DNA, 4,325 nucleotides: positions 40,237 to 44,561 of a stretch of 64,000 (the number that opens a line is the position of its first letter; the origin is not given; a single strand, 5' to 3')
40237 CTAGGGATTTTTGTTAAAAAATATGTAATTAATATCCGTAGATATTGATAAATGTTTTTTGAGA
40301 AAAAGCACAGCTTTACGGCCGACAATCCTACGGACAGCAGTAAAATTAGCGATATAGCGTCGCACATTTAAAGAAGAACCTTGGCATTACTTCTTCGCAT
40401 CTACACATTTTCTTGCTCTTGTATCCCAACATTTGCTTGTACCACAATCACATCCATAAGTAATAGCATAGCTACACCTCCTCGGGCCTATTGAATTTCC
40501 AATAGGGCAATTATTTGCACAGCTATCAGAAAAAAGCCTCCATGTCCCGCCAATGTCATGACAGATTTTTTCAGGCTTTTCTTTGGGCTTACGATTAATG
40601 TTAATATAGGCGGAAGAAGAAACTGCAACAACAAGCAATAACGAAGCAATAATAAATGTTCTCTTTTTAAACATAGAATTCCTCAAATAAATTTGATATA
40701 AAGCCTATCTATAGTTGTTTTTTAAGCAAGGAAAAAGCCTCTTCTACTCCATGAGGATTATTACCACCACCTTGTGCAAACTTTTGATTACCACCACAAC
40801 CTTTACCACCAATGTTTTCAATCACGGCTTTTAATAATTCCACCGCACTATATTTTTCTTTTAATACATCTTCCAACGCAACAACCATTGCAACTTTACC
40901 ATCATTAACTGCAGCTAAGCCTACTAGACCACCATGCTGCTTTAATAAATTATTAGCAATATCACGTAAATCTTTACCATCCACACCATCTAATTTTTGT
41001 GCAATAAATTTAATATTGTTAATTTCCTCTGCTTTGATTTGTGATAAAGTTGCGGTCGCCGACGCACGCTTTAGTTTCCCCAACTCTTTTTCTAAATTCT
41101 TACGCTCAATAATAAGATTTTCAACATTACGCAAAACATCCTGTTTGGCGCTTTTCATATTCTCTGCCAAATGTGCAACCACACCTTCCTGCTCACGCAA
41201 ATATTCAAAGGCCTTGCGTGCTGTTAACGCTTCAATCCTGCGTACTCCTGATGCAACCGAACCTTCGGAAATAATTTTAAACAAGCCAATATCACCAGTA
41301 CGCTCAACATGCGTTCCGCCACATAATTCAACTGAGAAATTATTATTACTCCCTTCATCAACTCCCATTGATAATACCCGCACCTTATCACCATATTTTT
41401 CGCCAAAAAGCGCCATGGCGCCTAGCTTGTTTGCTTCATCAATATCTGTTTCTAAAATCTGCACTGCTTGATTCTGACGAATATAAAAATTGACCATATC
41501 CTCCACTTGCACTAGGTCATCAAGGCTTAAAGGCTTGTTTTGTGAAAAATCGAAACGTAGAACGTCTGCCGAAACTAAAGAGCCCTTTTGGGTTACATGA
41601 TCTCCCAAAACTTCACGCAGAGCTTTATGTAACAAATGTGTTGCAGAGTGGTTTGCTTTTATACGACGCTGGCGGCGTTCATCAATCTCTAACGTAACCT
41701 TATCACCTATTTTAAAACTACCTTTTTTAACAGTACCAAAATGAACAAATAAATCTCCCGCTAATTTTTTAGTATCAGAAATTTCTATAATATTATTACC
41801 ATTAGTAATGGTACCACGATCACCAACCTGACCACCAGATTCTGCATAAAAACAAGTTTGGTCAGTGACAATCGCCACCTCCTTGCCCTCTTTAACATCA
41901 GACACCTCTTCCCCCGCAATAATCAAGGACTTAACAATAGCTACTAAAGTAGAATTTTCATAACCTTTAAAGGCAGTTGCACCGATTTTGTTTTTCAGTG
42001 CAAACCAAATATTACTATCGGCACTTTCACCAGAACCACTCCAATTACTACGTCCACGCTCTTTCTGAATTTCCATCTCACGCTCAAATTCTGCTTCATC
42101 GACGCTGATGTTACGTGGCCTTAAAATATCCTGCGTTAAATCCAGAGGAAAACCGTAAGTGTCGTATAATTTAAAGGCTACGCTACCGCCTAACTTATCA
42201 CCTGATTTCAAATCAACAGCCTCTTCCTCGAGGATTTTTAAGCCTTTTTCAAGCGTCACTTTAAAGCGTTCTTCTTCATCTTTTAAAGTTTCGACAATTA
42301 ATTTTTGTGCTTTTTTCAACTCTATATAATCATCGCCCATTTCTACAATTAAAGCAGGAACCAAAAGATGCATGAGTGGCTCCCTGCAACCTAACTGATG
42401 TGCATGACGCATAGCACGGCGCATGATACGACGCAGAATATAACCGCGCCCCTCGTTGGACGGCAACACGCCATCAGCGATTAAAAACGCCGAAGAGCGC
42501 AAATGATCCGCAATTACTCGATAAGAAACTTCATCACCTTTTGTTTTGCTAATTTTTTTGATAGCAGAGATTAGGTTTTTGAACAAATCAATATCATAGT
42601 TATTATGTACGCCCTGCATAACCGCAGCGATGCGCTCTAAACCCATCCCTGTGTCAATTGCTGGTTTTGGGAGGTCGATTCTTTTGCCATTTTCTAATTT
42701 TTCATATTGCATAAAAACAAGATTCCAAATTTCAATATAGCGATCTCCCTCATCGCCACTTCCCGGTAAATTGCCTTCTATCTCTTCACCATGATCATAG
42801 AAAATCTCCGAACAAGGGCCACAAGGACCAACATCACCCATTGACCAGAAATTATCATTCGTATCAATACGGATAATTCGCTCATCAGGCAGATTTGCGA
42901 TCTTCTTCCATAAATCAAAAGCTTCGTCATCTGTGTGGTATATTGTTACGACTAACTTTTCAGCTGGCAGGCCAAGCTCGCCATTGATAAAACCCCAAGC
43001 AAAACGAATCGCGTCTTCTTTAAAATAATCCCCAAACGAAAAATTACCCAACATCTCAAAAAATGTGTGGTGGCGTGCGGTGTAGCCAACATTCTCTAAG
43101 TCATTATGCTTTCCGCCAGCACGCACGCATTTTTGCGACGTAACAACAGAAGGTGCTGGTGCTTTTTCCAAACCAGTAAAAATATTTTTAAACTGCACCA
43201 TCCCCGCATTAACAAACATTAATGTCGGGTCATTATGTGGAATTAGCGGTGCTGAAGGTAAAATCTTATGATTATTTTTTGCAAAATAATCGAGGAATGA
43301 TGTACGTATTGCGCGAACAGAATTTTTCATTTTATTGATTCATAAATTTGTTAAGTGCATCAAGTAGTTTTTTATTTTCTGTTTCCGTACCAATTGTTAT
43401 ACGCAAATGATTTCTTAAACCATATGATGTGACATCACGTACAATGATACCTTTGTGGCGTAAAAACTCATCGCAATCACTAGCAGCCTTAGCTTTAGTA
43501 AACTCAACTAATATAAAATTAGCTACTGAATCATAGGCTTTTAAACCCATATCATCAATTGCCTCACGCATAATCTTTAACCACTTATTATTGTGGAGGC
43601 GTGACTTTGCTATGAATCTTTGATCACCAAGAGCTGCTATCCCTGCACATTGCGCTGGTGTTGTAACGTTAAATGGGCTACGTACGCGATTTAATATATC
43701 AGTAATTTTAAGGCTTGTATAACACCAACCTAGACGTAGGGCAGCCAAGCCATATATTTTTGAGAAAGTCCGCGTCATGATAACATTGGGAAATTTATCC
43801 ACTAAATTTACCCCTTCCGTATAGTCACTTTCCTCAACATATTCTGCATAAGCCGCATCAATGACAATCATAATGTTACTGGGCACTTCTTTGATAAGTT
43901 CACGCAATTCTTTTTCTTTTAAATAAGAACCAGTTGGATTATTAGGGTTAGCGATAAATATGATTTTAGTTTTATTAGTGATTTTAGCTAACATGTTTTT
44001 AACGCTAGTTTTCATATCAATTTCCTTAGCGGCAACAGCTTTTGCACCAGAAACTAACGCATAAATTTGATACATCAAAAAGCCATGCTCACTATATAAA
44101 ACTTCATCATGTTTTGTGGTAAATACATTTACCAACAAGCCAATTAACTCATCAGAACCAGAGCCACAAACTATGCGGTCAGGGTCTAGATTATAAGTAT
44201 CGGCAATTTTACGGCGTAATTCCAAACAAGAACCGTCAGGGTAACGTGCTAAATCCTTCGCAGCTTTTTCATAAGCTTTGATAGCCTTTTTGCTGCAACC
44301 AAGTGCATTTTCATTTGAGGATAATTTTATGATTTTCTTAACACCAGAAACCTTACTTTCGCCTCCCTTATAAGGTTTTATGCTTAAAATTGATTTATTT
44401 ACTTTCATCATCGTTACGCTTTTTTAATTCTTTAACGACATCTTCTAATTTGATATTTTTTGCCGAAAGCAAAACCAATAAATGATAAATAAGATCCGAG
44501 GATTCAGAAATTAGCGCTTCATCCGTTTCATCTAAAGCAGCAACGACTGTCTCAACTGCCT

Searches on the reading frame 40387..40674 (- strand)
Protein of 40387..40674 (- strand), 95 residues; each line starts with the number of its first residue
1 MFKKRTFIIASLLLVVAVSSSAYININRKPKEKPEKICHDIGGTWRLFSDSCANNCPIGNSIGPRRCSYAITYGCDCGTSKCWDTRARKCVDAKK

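Call 8: search_protein_families(library=ncbifam, proteins=[window:40390-40674:-], max_evalue=10)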
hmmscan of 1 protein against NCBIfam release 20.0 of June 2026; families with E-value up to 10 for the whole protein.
seq(95 aa): 2 families
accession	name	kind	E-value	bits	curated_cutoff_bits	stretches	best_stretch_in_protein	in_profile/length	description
TIGR04361.1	TrbK_Ti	equivalog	0.021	15.2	50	1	5-35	2-33/64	entry exclusion protein TrbK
TIGR01268.1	Phe4hydrox_tetr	equivalog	0.16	10.7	704.8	1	10-51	240-281/436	phenylalanine 4-monooxygenase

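Call 9: search_protein_families(library=pfam, proteins=[window:40390-40674:-], max_evalue=10)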
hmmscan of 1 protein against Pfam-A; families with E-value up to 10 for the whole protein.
seq(95 aa): 1 family
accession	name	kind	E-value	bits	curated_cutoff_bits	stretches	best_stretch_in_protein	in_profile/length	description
PF09256.16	BaffR-Tall_bind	-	0.15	12.3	21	1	77-92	4-19/30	BAFF-R, TALL-1 binding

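Call 39: find_homologous_proteins(query=window:40390-40674:-, max_evalue=0.01)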
Query seq(95 aa) (95 aa): 1 proteins with E <= 0.01 among 2 candidates.
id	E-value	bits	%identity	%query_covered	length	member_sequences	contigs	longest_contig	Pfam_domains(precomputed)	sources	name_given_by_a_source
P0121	5.5e-60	218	100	100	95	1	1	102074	-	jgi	jgi:hypothetical protein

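Call 49: search_protein_representatives(protein=window:40387-40674:-)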
Query: 95 residues. Proteins with E-value up to 0.001 (for the whole library): 447; up to 1e-10: 32; up to 1e-30: 1. The best 150 are listed.
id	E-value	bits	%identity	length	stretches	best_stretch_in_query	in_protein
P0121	1.7e-60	217.5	100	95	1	1-95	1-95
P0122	4.4e-29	116.7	47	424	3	35-92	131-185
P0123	1.1e-20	89.8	43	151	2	8-85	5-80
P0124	2.0e-20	89.0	40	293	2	35-91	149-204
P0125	3.5e-20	88.2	38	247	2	25-93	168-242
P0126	3.3e-19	85.1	42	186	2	17-93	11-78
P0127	6.9e-19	84.0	43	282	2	29-93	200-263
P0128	3.6e-18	81.7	40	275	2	29-92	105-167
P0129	4.0e-18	81.6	38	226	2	9-93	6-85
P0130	1.2e-17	80.0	39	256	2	6-91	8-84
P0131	9.5e-17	77.2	40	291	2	31-92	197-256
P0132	1.2e-16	76.8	37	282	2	38-95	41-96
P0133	3.0e-16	75.6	39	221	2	30-95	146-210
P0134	8.3e-16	74.2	37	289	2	30-91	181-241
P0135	6.1e-15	71.4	34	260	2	12-91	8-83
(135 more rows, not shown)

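Call 52: search_protein_families(library=pfam, alignment_id=A1, max_evalue=0.01)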
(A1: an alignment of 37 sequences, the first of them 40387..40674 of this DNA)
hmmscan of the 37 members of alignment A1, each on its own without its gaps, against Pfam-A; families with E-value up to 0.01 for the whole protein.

A. member 1, window:40387-40674:- (95 aa): 0 families

B. families by the number of members that match (of 37 scanned): 5 families
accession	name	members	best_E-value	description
PF20448.3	DUF6705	1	0.0026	Family of unknown function (DUF6705)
PF08139.17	LPAM_1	1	0.0029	Prokaryotic membrane lipoprotein lipid attachment site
PF25052.1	AtDEF-like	1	0.0029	Defensin-like family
PF20130.4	DUF6520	1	0.0032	Family of unknown function (DUF6520)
PF01826.23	TIL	1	0.0084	Trypsin Inhibitor like cysteine rich domain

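Call 55: find_related_loci(query=A2, collection=metagenome_contigs, flank=5000)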
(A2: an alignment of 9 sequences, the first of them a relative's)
Query A2 (81 aa) in metagenome_contigs; peptide patterns used: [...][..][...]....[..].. (x = any residue, [..] = any of these).
63 stretches matched a pattern; 35 encode a relative of the query (tblastn E <= 1e-3); 35 distinct loci.
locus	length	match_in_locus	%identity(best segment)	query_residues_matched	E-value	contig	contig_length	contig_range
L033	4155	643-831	67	19-81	4e-27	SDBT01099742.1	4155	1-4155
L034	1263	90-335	58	1-81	2e-23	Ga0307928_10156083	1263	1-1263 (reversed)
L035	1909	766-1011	58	1-81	2e-23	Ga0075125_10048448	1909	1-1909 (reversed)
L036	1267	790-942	59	32-81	1e-19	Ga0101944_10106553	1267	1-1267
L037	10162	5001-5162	59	28-80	2e-19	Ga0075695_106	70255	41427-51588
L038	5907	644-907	49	1-76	1e-18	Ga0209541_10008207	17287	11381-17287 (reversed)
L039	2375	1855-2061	49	18-80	3e-18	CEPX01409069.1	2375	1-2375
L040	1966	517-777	45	1-80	5e-18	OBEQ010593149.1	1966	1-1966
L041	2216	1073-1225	65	32-80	1e-17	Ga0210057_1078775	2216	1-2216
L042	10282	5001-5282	40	1-76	2e-17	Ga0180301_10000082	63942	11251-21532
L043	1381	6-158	61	32-80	4e-17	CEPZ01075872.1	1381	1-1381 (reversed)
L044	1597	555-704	58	28-76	6e-17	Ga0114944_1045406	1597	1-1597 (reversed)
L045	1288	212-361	58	28-76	6e-17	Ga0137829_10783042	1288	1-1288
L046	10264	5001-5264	40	5-81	1e-16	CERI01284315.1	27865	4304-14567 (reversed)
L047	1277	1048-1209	55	23-76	1e-16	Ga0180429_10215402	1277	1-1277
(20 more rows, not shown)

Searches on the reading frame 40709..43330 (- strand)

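Call 40: search_protein_families(library=pfam, proteins=[window:40709-43330:-], max_evalue=0.0001)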
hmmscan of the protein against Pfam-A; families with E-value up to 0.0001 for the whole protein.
window:40709-43330:- (873 aa): 3 families
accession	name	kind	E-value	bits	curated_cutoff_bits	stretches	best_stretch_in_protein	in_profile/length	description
PF01411.24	tRNA-synt_2c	-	2.5e-216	719.9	30.3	1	8-553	2-552/552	tRNA synthetases class II (A)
PF07973.19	tRNA_SAD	-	5.9e-17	61.8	24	1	650-700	1-44/44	Threonyl and Alanyl tRNA synthetase second additional domain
PF02272.25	DHHA1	-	6.2e-09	36.7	25.9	1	772-872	1-99/102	DHHA1 domain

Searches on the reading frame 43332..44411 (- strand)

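Call 40: search_protein_families(library=pfam, proteins=[window:43332-44411:-], max_evalue=0.0001)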
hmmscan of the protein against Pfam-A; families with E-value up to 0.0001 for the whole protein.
window:43332-44411:- (359 aa): 3 families
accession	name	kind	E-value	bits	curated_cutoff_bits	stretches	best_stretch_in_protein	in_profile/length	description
PF00155.27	Aminotran_1_2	-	3.6e-61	207.8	19.7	1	25-353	1-361/361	Aminotransferase class I and II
PF00266.25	Aminotran_5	-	1.8e-06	27.7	21.5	1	64-188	47-178/371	Aminotransferase class-V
PF04864.19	Alliinase_C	-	2.9e-05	23.6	22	0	79-231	68-207/363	Allinase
